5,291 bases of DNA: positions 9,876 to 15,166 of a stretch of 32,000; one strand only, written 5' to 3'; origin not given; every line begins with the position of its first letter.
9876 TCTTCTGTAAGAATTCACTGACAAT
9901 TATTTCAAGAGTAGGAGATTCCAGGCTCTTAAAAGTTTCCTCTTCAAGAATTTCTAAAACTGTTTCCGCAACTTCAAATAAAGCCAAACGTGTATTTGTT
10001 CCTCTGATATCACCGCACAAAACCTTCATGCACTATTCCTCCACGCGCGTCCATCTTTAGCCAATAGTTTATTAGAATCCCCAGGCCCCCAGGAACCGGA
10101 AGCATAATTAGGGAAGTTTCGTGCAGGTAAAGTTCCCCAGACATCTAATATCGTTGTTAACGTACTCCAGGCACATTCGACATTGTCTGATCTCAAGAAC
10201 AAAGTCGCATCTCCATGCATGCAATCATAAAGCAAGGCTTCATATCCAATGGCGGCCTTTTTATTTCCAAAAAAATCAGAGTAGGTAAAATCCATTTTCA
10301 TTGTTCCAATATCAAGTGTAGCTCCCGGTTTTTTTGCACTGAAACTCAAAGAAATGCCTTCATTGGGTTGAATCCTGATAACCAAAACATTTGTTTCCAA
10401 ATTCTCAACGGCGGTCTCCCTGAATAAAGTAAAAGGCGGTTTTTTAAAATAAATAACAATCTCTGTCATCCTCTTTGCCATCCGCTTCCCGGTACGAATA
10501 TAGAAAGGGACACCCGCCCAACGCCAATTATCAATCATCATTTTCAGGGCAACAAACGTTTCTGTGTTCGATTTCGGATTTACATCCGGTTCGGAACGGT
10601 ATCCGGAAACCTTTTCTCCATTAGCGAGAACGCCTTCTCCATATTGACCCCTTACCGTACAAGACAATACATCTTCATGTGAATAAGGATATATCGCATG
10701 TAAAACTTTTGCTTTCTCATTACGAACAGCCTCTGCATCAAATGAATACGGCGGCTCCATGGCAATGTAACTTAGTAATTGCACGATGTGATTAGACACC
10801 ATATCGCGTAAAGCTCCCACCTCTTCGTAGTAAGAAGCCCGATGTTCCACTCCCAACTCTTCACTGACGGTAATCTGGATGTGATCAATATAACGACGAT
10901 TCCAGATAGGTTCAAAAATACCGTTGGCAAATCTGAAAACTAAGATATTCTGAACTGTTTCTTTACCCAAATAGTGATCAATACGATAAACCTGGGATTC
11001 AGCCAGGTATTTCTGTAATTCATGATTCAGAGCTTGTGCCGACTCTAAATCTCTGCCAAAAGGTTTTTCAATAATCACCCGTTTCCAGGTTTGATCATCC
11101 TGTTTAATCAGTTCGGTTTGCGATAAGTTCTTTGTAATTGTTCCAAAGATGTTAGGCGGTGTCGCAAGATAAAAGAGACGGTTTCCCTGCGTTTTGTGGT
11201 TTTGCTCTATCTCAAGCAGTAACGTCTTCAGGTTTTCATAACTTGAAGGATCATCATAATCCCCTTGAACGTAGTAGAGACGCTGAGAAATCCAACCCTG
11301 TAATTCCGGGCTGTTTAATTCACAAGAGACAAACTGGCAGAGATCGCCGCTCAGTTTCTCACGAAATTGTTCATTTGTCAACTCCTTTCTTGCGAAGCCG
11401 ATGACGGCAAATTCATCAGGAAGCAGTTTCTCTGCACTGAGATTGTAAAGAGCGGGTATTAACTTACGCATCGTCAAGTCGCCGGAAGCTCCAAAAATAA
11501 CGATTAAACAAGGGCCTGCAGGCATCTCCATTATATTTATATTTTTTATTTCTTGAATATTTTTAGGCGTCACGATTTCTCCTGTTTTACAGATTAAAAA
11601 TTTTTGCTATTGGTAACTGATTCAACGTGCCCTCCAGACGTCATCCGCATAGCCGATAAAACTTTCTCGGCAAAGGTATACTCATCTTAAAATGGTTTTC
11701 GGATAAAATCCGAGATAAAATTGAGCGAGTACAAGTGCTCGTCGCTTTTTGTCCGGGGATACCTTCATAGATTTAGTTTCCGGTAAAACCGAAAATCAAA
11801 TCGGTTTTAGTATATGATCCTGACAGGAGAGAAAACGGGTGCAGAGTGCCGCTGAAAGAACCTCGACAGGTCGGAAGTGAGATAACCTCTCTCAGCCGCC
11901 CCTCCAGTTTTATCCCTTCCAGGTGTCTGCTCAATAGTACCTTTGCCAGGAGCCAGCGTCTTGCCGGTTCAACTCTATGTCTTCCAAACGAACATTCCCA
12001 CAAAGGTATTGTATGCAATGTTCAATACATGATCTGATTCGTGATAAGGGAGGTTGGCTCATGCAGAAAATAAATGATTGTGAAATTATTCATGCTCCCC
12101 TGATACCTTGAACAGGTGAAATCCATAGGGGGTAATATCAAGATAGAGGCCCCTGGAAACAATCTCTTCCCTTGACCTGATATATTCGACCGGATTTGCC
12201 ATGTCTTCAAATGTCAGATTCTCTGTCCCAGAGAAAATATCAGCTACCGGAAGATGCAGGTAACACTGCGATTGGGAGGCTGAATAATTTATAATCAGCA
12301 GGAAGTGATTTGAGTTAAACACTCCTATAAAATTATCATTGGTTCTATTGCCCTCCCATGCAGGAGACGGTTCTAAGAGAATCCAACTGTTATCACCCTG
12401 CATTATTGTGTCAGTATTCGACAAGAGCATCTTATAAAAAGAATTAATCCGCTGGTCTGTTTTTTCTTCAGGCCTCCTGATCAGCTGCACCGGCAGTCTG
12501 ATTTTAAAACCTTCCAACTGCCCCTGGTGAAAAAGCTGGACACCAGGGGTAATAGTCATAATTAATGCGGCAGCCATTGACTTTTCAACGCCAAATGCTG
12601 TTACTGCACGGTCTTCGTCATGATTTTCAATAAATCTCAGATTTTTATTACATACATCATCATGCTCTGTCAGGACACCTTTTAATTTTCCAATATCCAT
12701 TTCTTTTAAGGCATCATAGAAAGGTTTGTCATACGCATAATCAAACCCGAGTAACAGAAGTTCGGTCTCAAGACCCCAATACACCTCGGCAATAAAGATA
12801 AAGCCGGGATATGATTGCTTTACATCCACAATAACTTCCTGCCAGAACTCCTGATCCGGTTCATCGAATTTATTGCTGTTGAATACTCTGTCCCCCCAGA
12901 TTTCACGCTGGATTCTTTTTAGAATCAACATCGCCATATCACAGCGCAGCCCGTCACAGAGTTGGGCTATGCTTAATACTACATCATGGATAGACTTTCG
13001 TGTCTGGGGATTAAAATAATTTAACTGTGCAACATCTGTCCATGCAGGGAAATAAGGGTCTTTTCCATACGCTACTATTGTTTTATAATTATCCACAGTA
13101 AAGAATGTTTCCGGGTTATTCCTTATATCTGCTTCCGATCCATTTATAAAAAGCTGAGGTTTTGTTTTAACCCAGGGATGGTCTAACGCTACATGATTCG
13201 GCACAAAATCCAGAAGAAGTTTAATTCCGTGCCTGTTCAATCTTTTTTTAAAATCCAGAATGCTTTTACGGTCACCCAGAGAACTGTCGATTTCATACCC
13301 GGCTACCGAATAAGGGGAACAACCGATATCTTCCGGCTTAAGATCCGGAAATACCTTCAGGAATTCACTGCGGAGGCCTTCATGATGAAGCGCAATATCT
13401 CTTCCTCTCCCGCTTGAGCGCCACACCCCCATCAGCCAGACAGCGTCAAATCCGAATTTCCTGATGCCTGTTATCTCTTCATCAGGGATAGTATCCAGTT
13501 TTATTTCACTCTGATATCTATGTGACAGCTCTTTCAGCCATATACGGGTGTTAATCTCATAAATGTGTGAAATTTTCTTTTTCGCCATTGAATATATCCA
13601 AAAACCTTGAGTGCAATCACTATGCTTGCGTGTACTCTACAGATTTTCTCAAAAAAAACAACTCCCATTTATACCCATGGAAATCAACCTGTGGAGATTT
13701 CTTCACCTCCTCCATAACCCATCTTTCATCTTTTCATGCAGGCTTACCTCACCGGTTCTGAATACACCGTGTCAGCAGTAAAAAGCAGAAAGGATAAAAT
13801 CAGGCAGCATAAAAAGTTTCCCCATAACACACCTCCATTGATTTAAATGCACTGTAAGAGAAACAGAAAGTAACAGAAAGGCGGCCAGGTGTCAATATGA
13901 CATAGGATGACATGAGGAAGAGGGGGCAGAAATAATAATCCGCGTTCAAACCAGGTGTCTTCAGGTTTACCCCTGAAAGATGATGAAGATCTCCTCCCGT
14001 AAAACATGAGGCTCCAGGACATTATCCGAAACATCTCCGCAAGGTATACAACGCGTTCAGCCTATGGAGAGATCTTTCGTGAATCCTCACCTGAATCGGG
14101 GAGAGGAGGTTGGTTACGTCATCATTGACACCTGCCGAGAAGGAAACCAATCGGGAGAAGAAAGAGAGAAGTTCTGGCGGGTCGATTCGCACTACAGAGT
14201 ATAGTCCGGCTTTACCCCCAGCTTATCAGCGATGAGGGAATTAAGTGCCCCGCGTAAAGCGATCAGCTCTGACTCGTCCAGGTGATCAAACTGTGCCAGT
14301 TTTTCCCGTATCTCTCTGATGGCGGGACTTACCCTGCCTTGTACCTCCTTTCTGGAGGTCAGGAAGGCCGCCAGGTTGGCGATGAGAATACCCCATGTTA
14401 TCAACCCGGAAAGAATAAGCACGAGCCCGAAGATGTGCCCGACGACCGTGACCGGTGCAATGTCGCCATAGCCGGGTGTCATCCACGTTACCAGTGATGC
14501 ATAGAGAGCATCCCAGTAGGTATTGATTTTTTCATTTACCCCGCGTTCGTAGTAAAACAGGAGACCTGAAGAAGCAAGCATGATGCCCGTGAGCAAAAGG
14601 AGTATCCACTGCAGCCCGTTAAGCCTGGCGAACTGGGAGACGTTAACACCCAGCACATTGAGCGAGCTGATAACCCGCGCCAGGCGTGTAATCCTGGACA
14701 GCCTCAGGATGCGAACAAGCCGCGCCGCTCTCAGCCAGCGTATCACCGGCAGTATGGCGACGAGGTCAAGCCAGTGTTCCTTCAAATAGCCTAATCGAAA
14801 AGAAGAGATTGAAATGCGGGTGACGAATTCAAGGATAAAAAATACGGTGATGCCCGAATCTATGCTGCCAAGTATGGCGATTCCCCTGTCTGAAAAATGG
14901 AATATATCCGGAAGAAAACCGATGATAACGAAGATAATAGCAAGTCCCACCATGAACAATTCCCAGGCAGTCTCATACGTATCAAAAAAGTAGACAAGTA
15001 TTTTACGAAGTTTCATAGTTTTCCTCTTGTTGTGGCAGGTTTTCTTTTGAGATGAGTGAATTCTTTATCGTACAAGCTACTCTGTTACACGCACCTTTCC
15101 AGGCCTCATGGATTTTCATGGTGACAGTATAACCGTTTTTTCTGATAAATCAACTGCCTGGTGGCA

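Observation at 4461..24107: Nine copies of a highly conserved, strongly structured ~140-bp intergenic element (MITE/Correia-like) with no transposase in sight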

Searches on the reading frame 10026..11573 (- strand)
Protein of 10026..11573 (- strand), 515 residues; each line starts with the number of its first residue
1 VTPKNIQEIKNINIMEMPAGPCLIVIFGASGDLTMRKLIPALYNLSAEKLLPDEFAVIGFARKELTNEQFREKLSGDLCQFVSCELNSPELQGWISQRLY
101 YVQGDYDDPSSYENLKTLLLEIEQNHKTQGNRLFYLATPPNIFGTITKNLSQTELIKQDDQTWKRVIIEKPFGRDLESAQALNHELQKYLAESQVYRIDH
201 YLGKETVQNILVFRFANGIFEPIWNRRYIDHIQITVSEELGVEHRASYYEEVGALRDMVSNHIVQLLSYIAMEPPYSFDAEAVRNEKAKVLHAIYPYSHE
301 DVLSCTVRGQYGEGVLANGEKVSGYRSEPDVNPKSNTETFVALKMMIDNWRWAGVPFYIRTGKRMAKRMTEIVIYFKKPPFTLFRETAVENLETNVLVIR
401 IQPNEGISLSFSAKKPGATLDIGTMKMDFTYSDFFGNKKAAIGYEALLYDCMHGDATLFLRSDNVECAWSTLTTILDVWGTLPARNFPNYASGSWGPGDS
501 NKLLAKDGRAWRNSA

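Call 8: search_protein_families(library=pfam, proteins=[window:10026-11573:-])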
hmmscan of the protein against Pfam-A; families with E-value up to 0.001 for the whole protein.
window:10026-11573:- (515 aa): 2 families
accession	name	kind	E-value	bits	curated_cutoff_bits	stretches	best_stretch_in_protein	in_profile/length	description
PF02781.21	G6PD_C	-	1.1e-122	409.2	27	1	211-512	1-296/296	Glucose-6-phosphate dehydrogenase, C-terminal domain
PF00479.28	G6PD_N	-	5.8e-67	226.3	22.1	1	25-209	1-183/183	Glucose-6-phosphate dehydrogenase, NAD binding domain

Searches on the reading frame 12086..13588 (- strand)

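Call 8: search_protein_families(library=pfam, proteins=[window:12086-13588:-])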
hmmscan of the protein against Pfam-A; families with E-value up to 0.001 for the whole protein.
window:12086-13588:- (500 aa): 1 family
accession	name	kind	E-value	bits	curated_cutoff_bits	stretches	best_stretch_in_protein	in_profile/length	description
PF00128.31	Alpha-amylase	-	5.5e-18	65.9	22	1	42-362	28-357/446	Alpha amylase, catalytic domain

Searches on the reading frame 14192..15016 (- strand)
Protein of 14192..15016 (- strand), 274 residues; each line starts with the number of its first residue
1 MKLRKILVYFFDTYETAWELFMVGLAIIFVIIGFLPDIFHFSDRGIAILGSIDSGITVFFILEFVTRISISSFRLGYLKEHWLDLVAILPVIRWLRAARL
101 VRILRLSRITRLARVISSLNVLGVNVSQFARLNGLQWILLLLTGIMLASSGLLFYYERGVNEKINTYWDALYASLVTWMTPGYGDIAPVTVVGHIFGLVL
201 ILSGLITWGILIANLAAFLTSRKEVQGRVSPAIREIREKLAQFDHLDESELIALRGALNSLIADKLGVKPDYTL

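Call 10: search_protein_families(library=pfam, proteins=[window:14192-15016:-])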
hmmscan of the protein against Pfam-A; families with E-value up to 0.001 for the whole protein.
window:14192-15016:- (274 aa): 2 families
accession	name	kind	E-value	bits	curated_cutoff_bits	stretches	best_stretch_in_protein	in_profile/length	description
PF00520.37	Ion_trans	-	2.4e-20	73.2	25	1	17-216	3-230/241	Ion transport protein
PF07885.22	Ion_trans_2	-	1.1e-11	44.8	22.5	1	147-220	6-78/79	Ion channel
